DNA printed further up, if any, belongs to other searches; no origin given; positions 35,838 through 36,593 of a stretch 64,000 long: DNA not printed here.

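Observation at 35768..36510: Self-contained GC-rich gene cassette: consensus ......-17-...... promoter, ~180 nt structured leader, 152 aa ORF of unknown function, strong terminator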

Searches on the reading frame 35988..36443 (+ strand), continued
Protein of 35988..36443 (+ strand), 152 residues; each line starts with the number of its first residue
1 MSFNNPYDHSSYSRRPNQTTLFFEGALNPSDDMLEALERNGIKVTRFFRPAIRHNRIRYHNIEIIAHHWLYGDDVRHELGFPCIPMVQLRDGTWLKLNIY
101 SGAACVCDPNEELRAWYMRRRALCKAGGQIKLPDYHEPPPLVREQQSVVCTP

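Call 55: find_homologous_proteins(query=A3, max_evalue=0.01)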
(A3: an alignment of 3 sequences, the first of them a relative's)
Query A3 (3 sequences) (152 aa, profile of the alignment): 5 proteins with E <= 0.01 among 1353 candidates.
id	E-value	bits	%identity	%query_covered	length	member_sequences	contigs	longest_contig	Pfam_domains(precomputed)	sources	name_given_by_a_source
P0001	4.2e-71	256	100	100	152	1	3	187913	-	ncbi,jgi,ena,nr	ncbi:hypothetical protein HN358_05010 [Candidatus Uhrbacteria bacterium]|jgi:hypothetical protein|nr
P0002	1.7e-62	228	49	56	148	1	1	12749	-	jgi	jgi:hypothetical protein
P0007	4.7e-46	174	29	51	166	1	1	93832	-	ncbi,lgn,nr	ncbi:MAG: hypothetical protein Q8P30_03955 [Candidatus Uhrbacteria bacterium]|nr:hypothetical protei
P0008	6.7e-37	145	36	80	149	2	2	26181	-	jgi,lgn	jgi:hypothetical protein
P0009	7.2e-35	138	34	80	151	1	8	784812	-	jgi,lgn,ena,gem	jgi:hypothetical protein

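Call 56: find_related_loci(query=A3, collection=metagenome_contigs, flank=4000)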
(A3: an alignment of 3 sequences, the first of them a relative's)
Query A3 (152 aa) in metagenome_contigs; peptide patterns used: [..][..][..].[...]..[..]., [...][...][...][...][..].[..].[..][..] (x = any residue, [..] = any of these).
215 stretches matched a pattern; 1 encode a relative of the query (tblastn E <= 1e-3); 1 distinct loci.
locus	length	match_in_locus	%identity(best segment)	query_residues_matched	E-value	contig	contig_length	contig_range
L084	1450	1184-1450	100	1-89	2e-63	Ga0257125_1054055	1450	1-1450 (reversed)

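Call 57: find_encoding_contigs(protein=P0009, flank=6000, max_places=6)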
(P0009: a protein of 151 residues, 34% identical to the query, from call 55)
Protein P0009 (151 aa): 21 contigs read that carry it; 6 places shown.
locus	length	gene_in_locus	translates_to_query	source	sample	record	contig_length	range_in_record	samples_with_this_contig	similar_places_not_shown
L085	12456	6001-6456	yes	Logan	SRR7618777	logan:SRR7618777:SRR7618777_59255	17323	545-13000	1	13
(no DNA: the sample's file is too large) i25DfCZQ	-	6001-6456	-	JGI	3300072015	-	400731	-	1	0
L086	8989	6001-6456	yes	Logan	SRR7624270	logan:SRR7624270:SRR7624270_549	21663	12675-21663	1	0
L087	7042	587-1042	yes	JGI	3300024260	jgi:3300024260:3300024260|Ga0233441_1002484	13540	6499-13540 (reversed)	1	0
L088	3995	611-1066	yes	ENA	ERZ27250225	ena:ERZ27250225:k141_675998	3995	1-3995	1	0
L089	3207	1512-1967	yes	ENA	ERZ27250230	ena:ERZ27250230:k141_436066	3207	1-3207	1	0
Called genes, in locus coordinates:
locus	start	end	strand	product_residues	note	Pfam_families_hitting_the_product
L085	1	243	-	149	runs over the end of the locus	-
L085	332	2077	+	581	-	PF05157:MshEN, PF00437:T2SSE, PF13191:AAA_16 (weak)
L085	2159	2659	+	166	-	-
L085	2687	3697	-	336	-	PF04055:Radical_SAM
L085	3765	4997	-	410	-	-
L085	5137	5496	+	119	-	-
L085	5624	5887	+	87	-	-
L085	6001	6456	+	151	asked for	-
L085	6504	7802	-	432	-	PF02689:Herpes_Helicase (faint), PF05970:PIF1, PF13245:AAA_19, PF13604:AAA_30, PF01443:Viral_helicase1 (faint), PF07728:AAA_5 (faint), PF13401:AAA_22 (weak), PF13538:UvrD_C_2 (weak)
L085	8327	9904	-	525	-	-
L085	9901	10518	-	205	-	PF20108:DUF6498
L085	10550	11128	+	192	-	-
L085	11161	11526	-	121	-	-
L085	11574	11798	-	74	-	-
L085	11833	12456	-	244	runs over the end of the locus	-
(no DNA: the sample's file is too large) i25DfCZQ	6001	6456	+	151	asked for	-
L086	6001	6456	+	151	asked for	-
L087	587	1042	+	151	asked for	-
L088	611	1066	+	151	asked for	-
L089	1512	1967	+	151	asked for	-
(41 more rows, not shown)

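Call 58: find_encoding_contigs(protein=P0008, flank=6000, max_places=4)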
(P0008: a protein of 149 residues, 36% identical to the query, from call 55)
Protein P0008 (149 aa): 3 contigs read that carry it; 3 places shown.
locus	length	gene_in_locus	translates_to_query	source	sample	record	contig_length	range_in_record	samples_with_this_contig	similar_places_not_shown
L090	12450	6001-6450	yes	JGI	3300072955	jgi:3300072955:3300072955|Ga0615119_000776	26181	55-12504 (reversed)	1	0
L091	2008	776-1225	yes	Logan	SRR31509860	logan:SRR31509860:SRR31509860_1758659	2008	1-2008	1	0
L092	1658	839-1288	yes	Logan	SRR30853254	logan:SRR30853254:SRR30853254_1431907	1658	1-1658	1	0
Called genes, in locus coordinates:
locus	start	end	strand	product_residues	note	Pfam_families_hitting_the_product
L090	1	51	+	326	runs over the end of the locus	-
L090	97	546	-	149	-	-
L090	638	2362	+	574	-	PF05157:MshEN, PF00437:T2SSE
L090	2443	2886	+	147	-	-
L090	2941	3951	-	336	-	PF04055:Radical_SAM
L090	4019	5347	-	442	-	-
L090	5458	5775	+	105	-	-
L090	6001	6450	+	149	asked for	-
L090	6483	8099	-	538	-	PF03009:GDPD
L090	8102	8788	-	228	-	PF13328:HD_4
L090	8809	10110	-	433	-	PF02689:Herpes_Helicase (faint), PF05970:PIF1, PF13191:AAA_16 (weak), PF13245:AAA_19, PF13604:AAA_30, PF07728:AAA_5 (faint), PF13401:AAA_22 (faint), PF13538:UvrD_C_2 (weak)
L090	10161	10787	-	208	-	-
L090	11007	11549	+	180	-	-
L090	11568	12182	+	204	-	-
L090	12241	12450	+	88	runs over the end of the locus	?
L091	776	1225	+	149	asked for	-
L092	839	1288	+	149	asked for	-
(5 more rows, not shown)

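Call 68: search_dna_similar(query=window:35988-36443:+, collection=plasmids, mode=protein, max_evalue=0.01)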
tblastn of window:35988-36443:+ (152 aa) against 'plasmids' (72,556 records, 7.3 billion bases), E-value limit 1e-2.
No match.

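Call 76: search_solved_structures(query=A4, max_evalue=10)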
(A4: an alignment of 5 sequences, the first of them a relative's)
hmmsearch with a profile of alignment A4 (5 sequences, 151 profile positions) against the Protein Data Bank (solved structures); distinct sequences matched with E-value up to 10: 19.
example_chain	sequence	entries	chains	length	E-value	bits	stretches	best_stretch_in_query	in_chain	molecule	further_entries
4hrm_B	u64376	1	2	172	0.0013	21.6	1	9-70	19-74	Designed Ankyrin Repeat Protein 9_26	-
2v4h_C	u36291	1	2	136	0.096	15.6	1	9-73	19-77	1D5 DARPIN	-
7mxi_C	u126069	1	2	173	0.13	15.2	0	44-73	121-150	DARPin E3_53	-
7z73_E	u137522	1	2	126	0.4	13.6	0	45-79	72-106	Darpin 8F1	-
1mj0_A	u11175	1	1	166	0.7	12.8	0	43-73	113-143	SANK E3_5 Protein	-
4j8y_A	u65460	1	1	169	0.71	12.8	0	44-73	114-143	DARPin_E3_5_D77S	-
4j7w_A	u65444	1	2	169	0.81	12.6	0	43-73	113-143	DARPin_E3_5_L86A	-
4jb8_P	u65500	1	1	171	0.86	12.5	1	16-80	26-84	DARPin C7_16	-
9kbu_A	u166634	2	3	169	0.89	12.5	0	44-71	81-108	Ankyrin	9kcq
6s8k_F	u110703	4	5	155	0.93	12.4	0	13-79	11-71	Designed ankyrin repeat protein (DARPIN) D1 | Darpin D1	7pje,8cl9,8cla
6s8l_F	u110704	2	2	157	0.97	12.4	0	13-79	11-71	Designed ankyrin repeat protein (DARPIN) D1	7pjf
7x4n_C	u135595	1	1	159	1.1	12.2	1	12-80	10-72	DARPin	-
6bbn_P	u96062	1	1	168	1.1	12.2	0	12-73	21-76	DARPin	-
5eib_E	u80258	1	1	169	1.1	12.1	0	12-73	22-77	Designed ankyrin repeat protein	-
4drx_E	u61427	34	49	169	1.1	12.1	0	12-73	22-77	Designed ankyrin repeat protein (DARPIN) D1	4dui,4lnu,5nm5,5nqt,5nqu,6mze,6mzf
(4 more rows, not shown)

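Call 77: search_protein_families(library=pfam, alignment_id=A4, max_evalue=1)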
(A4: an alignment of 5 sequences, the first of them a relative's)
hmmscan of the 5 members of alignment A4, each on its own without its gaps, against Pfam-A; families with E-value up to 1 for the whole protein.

A. member 1, P0001 (152 aa): 0 families

B. families by the number of members that match (of 5 scanned): 1 family
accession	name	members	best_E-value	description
PF22562.2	UBA_7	1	0.11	UBA-like domain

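Call 84: predict_structure(alignment_id=A4)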
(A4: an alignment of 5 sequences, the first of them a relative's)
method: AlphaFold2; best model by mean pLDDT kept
length: 152 residues; sequences in the alignment: 5
mean_pLDDT: 59.3   pTM: 0.53
mean pLDDT of the five models: 59.3, 57.1, 56.6, 56.4, 55.8
residues with pLDDT >= 90: 1; 70-90: 58; 50-70: 31; < 50: 62
segments of 3 or more residues with pLDDT < 50: 1-30, 40-62, 145-152
pLDDT, mean of each block of 10 residues (from residue 1): 30 33 40 54 41 37 66 82 78 75 81 87 86 62 44 29
secondary structure, 60 per line:
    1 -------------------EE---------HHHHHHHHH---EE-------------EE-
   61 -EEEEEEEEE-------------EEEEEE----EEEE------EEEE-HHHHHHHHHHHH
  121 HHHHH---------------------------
elements in order: H31-39 E62-70 E84-89 E94-97 E104-107 H109-125

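Call 91: fold_search(model_id=the predicted structure, library=pdb)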
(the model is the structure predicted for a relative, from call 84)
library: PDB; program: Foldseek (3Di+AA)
matches with E <= 10: 497; with E <= 0.001: 0
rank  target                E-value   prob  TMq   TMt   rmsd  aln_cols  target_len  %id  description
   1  6dm4_A                4.9e-01  0.54  0.25  0.31   3.7        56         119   14  Crystal structure of the SH2 domain from RavO (Lpg1129) from Legionella pneumophila in complex with Homo sapiens Shc1  (released 2018-06-27)
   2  5wzr_A                4.9e-01  0.38  0.18  0.05   5.9        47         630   19  Alpha-N-acetylgalactosaminidase NagBb from Bifidobacterium bifidum - Gal-NHAc-DNJ complex (released 2017-06-07)
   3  5wzq_B                6.7e-01  0.12  0.19  0.06  11.8       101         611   17  Alpha-N-acetylgalactosaminidase NagBb from Bifidobacterium bifidum - quadruple mutant (released 2017-06-07)
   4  5wzq_A                7.1e-01  0.30  0.19  0.05   6.0        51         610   20  Alpha-N-acetylgalactosaminidase NagBb from Bifidobacterium bifidum - quadruple mutant (released 2017-06-07)
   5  7m3k                  8.6e-01  0.07  0.12  0.04  12.0        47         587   30  Crystal Structure of Galactonate dehydratase from Brucella melitensis biovar Abortus 2308 (released 2021-04-07)
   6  5v8w_A                1.3e+00  0.06  0.13  0.24  13.6       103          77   16  Crystal structure of human Integrator IntS9-IntS11 CTD complex (released 2017-04-12)
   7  9avl_B                1.3e+00  0.12  0.20  0.10   8.7        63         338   22  Structure of human calcium-sensing receptor in complex with Gi3 protein in nanodiscs (released 2024-04-17)
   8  8brf_BBB              1.4e+00  0.18  0.21  0.23   4.4        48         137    8  YopQ apo from Yersinia enterocolitica (released 2023-12-13)
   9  8ag4_C                1.4e+00  0.07  0.22  0.20   5.6        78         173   20  Vaccinia C16 protein bound to Ku70/Ku80 (released 2022-11-09)
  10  1xr0_B                1.4e+00  0.03  0.16  0.19  21.2       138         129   12  Structural Basis of SNT PTB Domain Interactions with Distinct Neurotrophic Receptors (released 2004-11-02)
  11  8brf_AAA              1.5e+00  0.16  0.21  0.21   4.4        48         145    8  YopQ apo from Yersinia enterocolitica (released 2023-12-13)
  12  6lvs_B                1.5e+00  0.16  0.23  0.12   5.4        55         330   13  USP14 catalytic domain mutant C114S (released 2020-03-18)
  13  8dit_C                1.5e+00  0.11  0.15  0.04   5.9        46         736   13  Cryo-EM structure of a HOPS core complex containing Vps33, Vps16, and Vps18 (released 2022-08-31)
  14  5wzp_B                1.6e+00  0.18  0.18  0.05   5.9        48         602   19  Alpha-N-acetylgalactosaminidase NagBb from Bifidobacterium bifidum - ligand free (released 2017-06-07)
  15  5wzr_B                1.7e+00  0.16  0.18  0.05   5.9        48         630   19  Alpha-N-acetylgalactosaminidase NagBb from Bifidobacterium bifidum - Gal-NHAc-DNJ complex (released 2017-06-07)
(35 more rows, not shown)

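Call 92: fold_search(model_id=the predicted structure, library=viral)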
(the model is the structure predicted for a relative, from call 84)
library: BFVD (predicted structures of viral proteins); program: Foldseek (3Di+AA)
matches with E <= 10: 661; with E <= 0.001: 0
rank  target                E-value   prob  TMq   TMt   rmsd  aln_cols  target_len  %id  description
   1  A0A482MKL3            7.4e-02  0.23  0.20  0.25  17.6       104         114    7  Uncharacterized protein [Escherichia phage vB_EcoM_PHB13]
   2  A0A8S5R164            1.1e-01  0.25  0.20  0.21  13.3       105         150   15  Repressor protein CI [Siphoviridae sp. ctWWc42]
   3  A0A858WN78            2.4e-01  0.47  0.24  0.15   7.1        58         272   22  Uncharacterized protein [Xanthomonas phage FoX4]
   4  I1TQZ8                2.4e-01  0.28  0.23  0.29  14.0        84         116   10  (no name in the UniProt tables at hand)
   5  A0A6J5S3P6            2.4e-01  0.14  0.22  0.21  13.2       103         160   12  Uncharacterized protein [uncultured Caudovirales phage]
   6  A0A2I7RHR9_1          2.6e-01  0.13  0.17  0.04  11.0       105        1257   14  (no name in the UniProt tables at hand)
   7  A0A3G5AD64            3.5e-01  0.30  0.27  0.35   5.6        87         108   13  Uncharacterized protein [Hyperionvirus sp.]
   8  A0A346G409            3.5e-01  0.11  0.23  0.12  14.3       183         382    9  (no name in the UniProt tables at hand)
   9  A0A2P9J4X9            3.8e-01  0.10  0.22  0.17  22.2       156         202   13  Uncharacterized protein [Pectobacterium phage vB_PatP_CB4]
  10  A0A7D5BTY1            3.8e-01  0.04  0.17  0.03  35.2       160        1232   16  (no name in the UniProt tables at hand)
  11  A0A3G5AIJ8            3.8e-01  0.04  0.15  0.12  20.5       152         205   14  Cas12f1-like TNB domain-containing protein (Fragment) [Sylvanvirus sp.]
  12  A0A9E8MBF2            4.6e-01  0.33  0.14  0.31   8.0        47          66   15  (no name in the UniProt tables at hand)
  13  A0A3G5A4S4            4.6e-01  0.05  0.15  0.04  16.5       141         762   11  Uncharacterized protein [Harvfovirus sp.]
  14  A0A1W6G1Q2            4.9e-01  0.51  0.27  0.48   3.6        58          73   10  Uncharacterized protein [Human betaherpesvirus 6]
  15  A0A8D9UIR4            4.9e-01  0.33  0.25  0.08   5.4        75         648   16  (no name in the UniProt tables at hand)
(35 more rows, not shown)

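Call 103: list_cluster_members(proteins=[P0009, P0008, P0002])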
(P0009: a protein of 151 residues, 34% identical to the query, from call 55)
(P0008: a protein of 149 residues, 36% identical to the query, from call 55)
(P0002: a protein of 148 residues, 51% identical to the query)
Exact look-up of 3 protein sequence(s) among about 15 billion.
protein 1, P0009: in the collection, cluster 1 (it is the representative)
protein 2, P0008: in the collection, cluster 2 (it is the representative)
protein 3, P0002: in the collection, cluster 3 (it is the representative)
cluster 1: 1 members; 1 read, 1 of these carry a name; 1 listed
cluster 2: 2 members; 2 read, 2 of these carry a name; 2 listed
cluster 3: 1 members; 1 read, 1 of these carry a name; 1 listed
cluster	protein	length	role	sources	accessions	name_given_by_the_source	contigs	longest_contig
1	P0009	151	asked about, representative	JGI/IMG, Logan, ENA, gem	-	hypothetical protein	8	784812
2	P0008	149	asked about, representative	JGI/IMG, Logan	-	hypothetical protein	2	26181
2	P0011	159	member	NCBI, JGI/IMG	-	hypothetical protein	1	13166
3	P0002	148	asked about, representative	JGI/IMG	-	hypothetical protein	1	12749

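Call 108: search_protein_families(library=pfam, proteins=[L085:5137-5493:+, L085:5531-5884:+, L090:5458-5772:+], max_evalue=0.1)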
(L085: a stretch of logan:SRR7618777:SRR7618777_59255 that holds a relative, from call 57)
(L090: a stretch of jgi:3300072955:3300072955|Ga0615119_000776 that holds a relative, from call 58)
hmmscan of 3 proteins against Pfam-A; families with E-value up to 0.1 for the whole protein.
L085:5137-5493:+ (119 aa): 1 family
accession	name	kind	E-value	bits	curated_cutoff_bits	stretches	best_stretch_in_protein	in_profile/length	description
PF03550.21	LolB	-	0.0077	16.7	23.7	1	13-82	38-109/151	Outer membrane lipoprotein LolB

L085:5531-5884:+ (118 aa): 0 families

L090:5458-5772:+ (105 aa): 0 families

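Call 109: search_protein_families(library=padloc, proteins=[L085:5137-5493:+, L085:5531-5884:+, L090:5458-5772:+, P0009], max_evalue=0.1)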
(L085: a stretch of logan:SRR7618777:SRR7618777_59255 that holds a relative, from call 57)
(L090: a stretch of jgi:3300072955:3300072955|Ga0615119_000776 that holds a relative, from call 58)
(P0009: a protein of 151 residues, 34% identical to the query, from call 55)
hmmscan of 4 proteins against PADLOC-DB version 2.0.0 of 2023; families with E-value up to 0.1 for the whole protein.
L085:5137-5493:+ (119 aa): 0 families

L085:5531-5884:+ (118 aa): 1 family
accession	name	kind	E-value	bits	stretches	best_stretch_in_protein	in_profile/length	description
PDLC00505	JetC1|JetC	-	0.0043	13.1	1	5-94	754-840/1118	DUF3584 domain; MukB-like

L090:5458-5772:+ (105 aa): 0 families

P0009 (151 aa): 0 families
